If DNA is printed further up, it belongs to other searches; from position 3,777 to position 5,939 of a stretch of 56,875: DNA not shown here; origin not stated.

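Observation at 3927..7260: Translationally coupled three-gene operon led by a GHKL (MORC/Hsp90-like) ATPase, directly upstream of an EcoRII-type R-M module: candidate uncharacterised defence system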

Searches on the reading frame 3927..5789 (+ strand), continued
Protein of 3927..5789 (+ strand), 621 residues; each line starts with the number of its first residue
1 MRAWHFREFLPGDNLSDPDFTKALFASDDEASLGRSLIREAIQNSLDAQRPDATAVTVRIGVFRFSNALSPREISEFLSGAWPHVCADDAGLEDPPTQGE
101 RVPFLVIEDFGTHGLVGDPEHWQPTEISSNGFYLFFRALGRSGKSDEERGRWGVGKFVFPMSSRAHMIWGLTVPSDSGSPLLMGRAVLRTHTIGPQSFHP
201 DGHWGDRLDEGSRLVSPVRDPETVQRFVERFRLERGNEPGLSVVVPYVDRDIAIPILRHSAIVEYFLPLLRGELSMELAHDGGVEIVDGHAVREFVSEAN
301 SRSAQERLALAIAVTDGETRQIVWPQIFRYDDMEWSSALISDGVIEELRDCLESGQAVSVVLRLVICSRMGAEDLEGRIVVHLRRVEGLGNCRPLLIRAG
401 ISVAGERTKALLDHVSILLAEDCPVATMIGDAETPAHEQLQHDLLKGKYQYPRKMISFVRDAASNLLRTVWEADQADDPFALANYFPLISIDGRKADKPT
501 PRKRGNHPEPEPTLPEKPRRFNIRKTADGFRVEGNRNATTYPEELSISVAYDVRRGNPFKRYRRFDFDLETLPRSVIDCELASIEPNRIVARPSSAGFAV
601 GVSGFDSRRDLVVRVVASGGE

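Call 27: search_solved_structures(query=A1, max_evalue=10, show_alignments=3)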
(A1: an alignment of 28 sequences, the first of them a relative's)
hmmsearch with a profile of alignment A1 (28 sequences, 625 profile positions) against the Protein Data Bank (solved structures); distinct sequences matched with E-value up to 10: 0.

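Call 30: search_protein_families(library=padloc, proteins=[P0119, P0100, P0116], max_evalue=1)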
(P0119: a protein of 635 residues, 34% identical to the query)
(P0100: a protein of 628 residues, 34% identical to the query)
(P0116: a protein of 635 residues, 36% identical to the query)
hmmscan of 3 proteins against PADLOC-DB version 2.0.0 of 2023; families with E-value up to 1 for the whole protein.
P0119 (635 aa): 1 family
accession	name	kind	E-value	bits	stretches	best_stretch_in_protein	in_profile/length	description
PDLC04582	PDC-M33A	-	1.9e-16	57.9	2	30-296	29-280/627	-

P0100 (628 aa): 1 family
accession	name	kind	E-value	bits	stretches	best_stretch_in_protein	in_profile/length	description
PDLC04582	PDC-M33A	-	9.5e-23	78.7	2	31-279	29-268/627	-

P0116 (635 aa): 1 family
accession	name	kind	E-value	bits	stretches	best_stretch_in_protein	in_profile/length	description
PDLC04582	PDC-M33A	-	1e-15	55.5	1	32-279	29-269/627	-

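Call 41: predict_structure(alignment_id=A1)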
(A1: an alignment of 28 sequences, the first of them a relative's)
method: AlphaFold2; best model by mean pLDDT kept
length: 621 residues; sequences in the alignment: 28
mean_pLDDT: 83.3   pTM: 0.70
mean pLDDT of the five models: 83.3, 83.1, 82.6, 82.5, 79.0
residues with pLDDT >= 90: 325; 70-90: 187; 50-70: 45; < 50: 64
segments of 3 or more residues with pLDDT < 50: 25-30, 141-150, 435-440, 474-478, 487-516
pLDDT, mean of each block of 10 residues (from residue 1): 92 64 48 82 81 88 93 94 93 90 91 86 74 78 41 63 92 93 92 93 89 89 96 91 94 92 93 94 93 89 92 94 92 81 89 95 89 85 94 90 78 94 83 50 71 89 92 55 50 40 42 51 91 88 94 88 93 95 96 94 93 88 48
secondary structure, 60 per line:
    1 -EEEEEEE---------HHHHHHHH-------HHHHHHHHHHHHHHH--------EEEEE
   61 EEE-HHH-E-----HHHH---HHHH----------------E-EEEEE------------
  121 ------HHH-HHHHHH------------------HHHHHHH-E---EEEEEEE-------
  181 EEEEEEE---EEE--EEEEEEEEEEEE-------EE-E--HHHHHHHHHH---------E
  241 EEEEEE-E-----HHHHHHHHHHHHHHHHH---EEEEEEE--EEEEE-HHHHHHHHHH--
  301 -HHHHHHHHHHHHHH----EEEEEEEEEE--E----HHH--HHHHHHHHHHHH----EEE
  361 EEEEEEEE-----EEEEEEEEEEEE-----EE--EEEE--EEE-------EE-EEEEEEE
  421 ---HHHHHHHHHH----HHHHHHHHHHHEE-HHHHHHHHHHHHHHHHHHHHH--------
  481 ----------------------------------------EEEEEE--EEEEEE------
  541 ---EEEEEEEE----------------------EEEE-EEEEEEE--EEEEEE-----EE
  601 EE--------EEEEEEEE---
elements in order: E2-8 H18-25 H33-47 E56-63 H75-78 H82-85 E104-108 H131-136 H155-161 E167-173 E181-187 E191-193 E196-207 H221-230 E240-246 H254-270 E274-280 E283-287 H289-298 H302-315 E320-329 H342-353 E358-368 E374-385 E395-398 E401-403 E414-420 H424-433 H438-448 H452-472 E521-526 E529-534 E544-551 E574-577 E579-585 E588-593 E599-602 E611-618

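Call 45: fold_search(model_id=the predicted structure, library=pdb)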
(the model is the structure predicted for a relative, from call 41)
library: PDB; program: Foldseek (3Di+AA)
matches with E <= 10: 806; with E <= 0.001: 24
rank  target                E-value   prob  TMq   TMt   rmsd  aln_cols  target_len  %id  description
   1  9o0g_B                1.5e-11  1.00  0.29  0.29  27.9       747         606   10  CryoEM structure of M. mazei topoisomerase VI(A-E342Q)-minicircle DNA complex in cleavage state (released 2026-02-25)
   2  9o8p_B                9.9e-11  1.00  0.30  0.30  30.4       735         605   11  CryoEM structure of M. mazei topoisomerase VI-minicircle DNA complex (released 2026-02-25)
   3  9o8z_D                2.6e-10  1.00  0.28  0.30  31.8       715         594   10  CryoEM structure of M. mazei topoisomerase VI-minicircle DNA complex in partially unfolded transducer state (released 2026-02-25)
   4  1z5a_B                4.3e-09  1.00  0.33  0.41  17.3       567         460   11  Topoisomerase VI-B, ADP-bound dimer form (released 2005-06-14)
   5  1mx0_A                4.5e-09  1.00  0.31  0.40  17.5       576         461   12  Structure of topoisomerase subunit (released 2003-01-07)
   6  1mx0_D                5.1e-09  1.00  0.32  0.41  17.4       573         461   11  Structure of topoisomerase subunit (released 2003-01-07)
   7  1z59                  6.6e-09  1.00  0.27  0.34  20.3       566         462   11  Topoisomerase VI-B, ADP-bound monomer form (released 2005-06-14)
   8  1mx0_C                1.1e-08  1.00  0.32  0.40  17.8       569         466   13  Structure of topoisomerase subunit (released 2003-01-07)
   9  2hkj                  1.3e-08  1.00  0.27  0.35  19.8       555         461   10  Topoisomerase VI-B bound to radicicol (released 2006-08-29)
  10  1mx0_B                1.4e-08  1.00  0.31  0.41  18.4       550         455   11  Structure of topoisomerase subunit (released 2003-01-07)
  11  1mx0_F                2.7e-08  1.00  0.31  0.40  17.5       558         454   10  Structure of topoisomerase subunit (released 2003-01-07)
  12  1mx0_E                3.2e-08  1.00  0.33  0.42  17.1       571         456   11  Structure of topoisomerase subunit (released 2003-01-07)
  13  6xlg_A                8.3e-08  1.00  0.31  0.32  10.9       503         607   11  Full-length Hsc82 in complex with two Aha1 CTD in the presence of ATPgammaS (released 2021-06-30)
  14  1mu5                  1.3e-07  1.00  0.27  0.35  19.8       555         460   11  Structure of topoisomerase subunit (released 2003-01-07)
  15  2zbk_B                1.9e-07  1.00  0.28  0.33  18.9       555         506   10  Crystal structure of an intact type II DNA topoisomerase: insights into DNA transfer mechanisms (released 2008-02-12)
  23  1bkn_B                7.7e-05  1.00  0.23  0.44  11.6       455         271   11  CRYSTAL STRUCTURE OF AN N-TERMINAL 40KD FRAGMENT OF E. COLI DNA MISMATCH REPAIR PROTEIN MUTL (released 1999-05-11)
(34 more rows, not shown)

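Call 56: search_dna_similar(query=window:3927-5789:+, collection=plasmids, mode=protein, max_evalue=0.001, max_rows=20)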
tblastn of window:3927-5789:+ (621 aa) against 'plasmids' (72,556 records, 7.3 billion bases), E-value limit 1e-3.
Records with a match: 3; places in all: 3; records where one place covers at least 80% of the query: 1.
Best place of each record, by identity: <60% 3.
By first word of the organism name: Rhizobium 1; Arthrobacter 1; Enterococcus 1.
By predicted mobility (MOB-suite, as given by PLSDB): mobilizable 2; non-mobilizable 1.
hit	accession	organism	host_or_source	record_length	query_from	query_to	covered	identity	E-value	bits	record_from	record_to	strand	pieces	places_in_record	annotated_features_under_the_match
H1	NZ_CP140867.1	Rhizobium leguminosarum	Trifolium pratense,whole organism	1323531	25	617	95%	25.5%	5e-25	118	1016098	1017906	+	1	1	record has no annotation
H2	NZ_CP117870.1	Arthrobacter agilis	cell culture,Middle part of the water ...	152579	30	298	43%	27.2%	6e-6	57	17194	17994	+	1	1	hypothetical protein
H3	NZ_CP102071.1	Enterococcus faecalis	Pig,single cell,Rectal swab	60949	102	298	32%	23.5%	4e-6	58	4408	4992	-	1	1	hypothetical protein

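Call 57: search_dna_similar(query=window:3927-5789:+, collection=phages, mode=protein, max_evalue=0.001, max_rows=20)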
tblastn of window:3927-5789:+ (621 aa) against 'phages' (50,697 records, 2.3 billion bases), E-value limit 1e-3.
No match.

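Call 58: get_annotated_region(hit=H2, flank=7000)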
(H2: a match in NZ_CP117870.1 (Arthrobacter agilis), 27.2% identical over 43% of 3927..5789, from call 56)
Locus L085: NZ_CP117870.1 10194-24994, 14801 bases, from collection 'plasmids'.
description: Arthrobacter agilis strain TMP24 plasmid pAAG24-152, complete sequence
organism: Arthrobacter agilis (NCBI taxid 37921)
taxonomy: Bacteria; Actinomycetota; Actinomycetes; Micrococcales; Micrococcaceae; Arthrobacter; Arthrobacter agilis
host: -; source: cell culture,Middle part of the water column of temporary meltwater pond; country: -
typing (MOB-suite, as given by PLSDB): mobilizable; relaxase MOBF
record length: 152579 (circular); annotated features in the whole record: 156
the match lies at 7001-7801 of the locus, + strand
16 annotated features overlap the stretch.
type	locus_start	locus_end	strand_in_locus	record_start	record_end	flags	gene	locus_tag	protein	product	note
CDS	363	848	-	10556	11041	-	-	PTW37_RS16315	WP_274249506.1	histone-like nucleoid-structuring protein Lsr2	-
CDS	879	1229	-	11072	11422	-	-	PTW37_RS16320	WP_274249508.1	Lsr2 family protein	-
CDS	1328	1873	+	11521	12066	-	-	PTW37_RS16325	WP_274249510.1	hypothetical protein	-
CDS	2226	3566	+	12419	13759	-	dcm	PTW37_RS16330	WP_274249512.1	DNA (cytosine-5-)-methyltransferase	GO:0006304 - DNA modification [Evidence IEA]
CDS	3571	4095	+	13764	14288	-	vsr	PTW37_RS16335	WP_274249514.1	DNA mismatch endonuclease Vsr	GO:0006298 - mismatch repair [Evidence IEA]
CDS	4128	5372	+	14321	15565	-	-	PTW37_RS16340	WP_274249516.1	type II restriction endonuclease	GO:0009307 - DNA restriction-modification system [Evidence IEA]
CDS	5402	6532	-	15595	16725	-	-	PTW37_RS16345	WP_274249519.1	DUF3320 domain-containing protein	-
CDS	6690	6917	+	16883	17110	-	-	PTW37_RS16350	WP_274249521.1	hypothetical protein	-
CDS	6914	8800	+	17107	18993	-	-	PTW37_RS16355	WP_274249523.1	hypothetical protein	-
CDS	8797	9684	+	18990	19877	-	-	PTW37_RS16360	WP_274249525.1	hypothetical protein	-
CDS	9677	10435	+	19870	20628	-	-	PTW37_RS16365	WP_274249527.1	DUF6339 family protein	-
CDS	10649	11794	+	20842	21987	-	-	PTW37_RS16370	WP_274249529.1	Shedu immune nuclease family protein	-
CDS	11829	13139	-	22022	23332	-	-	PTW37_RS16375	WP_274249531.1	ISL3 family transposase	-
CDS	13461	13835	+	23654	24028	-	-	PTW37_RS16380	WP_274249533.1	hypothetical protein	-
CDS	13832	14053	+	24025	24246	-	-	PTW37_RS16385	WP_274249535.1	hypothetical protein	-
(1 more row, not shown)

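Call 59: get_annotated_region(hit=H3, flank=7000)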
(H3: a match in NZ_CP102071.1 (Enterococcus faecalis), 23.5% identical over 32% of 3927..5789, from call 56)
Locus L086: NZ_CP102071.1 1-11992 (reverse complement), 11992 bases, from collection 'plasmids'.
description: Enterococcus faecalis strain JF3A-4253 plasmid pJF3A-4253-2, complete sequence
organism: Enterococcus faecalis (NCBI taxid 1351)
taxonomy: Bacteria; Bacillota; Bacilli; Lactobacillales; Enterococcaceae; Enterococcus; Enterococcus faecalis
host: -; source: Pig,single cell,Rectal swab; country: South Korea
typing (MOB-suite, as given by PLSDB): mobilizable; replicon rep_cluster_183; relaxase MOBQ
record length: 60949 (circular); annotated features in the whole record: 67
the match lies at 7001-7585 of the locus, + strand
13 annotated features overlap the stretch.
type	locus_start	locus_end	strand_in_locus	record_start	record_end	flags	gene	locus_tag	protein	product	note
CDS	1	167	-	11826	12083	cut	-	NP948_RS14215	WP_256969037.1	hypothetical protein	-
CDS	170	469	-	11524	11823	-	-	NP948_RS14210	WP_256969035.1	hypothetical protein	-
CDS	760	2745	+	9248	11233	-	mobQ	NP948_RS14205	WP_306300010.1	MobQ family relaxase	-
CDS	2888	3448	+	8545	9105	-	amaP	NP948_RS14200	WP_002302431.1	alkaline shock response membrane anchor protein AmaP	-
CDS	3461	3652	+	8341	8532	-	-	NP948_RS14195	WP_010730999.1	DUF2273 domain-containing protein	-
CDS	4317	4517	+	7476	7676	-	-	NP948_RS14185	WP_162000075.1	CsbD family protein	-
CDS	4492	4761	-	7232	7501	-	-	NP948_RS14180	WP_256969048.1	hypothetical protein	-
CDS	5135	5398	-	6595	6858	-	-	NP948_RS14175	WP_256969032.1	helix-turn-helix transcriptional regulator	-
CDS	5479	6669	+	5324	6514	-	-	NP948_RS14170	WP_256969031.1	AIPR family protein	-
CDS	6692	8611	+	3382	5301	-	-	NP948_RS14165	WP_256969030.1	hypothetical protein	-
CDS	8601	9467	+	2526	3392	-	-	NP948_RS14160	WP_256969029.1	hypothetical protein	-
CDS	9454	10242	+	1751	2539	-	-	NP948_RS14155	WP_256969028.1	hypothetical protein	-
CDS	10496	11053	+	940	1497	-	-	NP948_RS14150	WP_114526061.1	recombinase family protein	GO:0006310 - DNA recombination [Evidence IEA]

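Call 60: get_annotated_region(hit=H1, flank=7000)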
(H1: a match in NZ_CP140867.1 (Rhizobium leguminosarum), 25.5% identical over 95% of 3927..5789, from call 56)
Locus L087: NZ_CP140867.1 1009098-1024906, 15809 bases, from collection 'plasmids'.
description: Rhizobium leguminosarum strain TP16 plasmid pRlX5, complete sequence
organism: Rhizobium leguminosarum (NCBI taxid 384)
taxonomy: Bacteria; Pseudomonadota; Alphaproteobacteria; Hyphomicrobiales; Rhizobiaceae; Rhizobium; Rhizobium leguminosarum
host: -; source: Trifolium pratense,whole organism; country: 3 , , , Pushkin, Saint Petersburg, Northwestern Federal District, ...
typing (MOB-suite, as given by PLSDB): non-mobilizable
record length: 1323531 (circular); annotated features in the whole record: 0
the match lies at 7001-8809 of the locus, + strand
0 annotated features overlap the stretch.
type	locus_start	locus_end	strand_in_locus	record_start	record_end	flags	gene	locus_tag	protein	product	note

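Call 61: search_protein_families(library=padloc, proteins=[L085:6914-8797:+, L085:8797-9681:+, L085:9677-10432:+, L086:6692-8608:+, L086:8601-9464:+, L086:9454-10239:+, L086:5479-6666:+, L085:6690-6914:+], max_evalue=0.01)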
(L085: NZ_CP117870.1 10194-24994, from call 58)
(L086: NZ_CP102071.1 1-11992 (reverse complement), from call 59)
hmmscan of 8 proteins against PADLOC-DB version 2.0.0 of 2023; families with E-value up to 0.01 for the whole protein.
L085:6914-8797:+ (628 aa): 1 family
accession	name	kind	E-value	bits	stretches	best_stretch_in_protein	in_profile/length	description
PDLC04582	PDC-M33A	-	3.5e-82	275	1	7-628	4-622/627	-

L085:8797-9681:+ (295 aa): 1 family
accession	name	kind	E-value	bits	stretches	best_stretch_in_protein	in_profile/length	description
PDLC04583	PDC-M33B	-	6.4e-30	102.5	1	9-288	7-282/289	-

L085:9677-10432:+ (252 aa): 4 families
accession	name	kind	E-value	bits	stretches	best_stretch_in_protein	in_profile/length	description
PDLC04586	PDC-M33C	-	1e-31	108.3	1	57-244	55-237/247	-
PDLC04584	PDC-M33C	-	4.7e-13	47.2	1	66-154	65-153/250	-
PDLC04585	PDC-M33C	-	1.9e-10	38.8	1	70-154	69-158/346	-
PDLC04587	PDC-M33C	-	5.6e-10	37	1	67-155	63-153/312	-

L086:6692-8608:+ (639 aa): 1 family
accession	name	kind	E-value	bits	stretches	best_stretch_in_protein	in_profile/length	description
PDLC04582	PDC-M33A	-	4.8e-47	159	1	4-507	3-479/627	-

L086:8601-9464:+ (288 aa): 1 family
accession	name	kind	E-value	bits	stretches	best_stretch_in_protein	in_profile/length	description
PDLC04583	PDC-M33B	-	2.3e-11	41.6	1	6-151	5-148/289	-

L086:9454-10239:+ (262 aa): 0 families

L086:5479-6666:+ (396 aa): 0 families

L085:6690-6914:+ (75 aa): 0 families
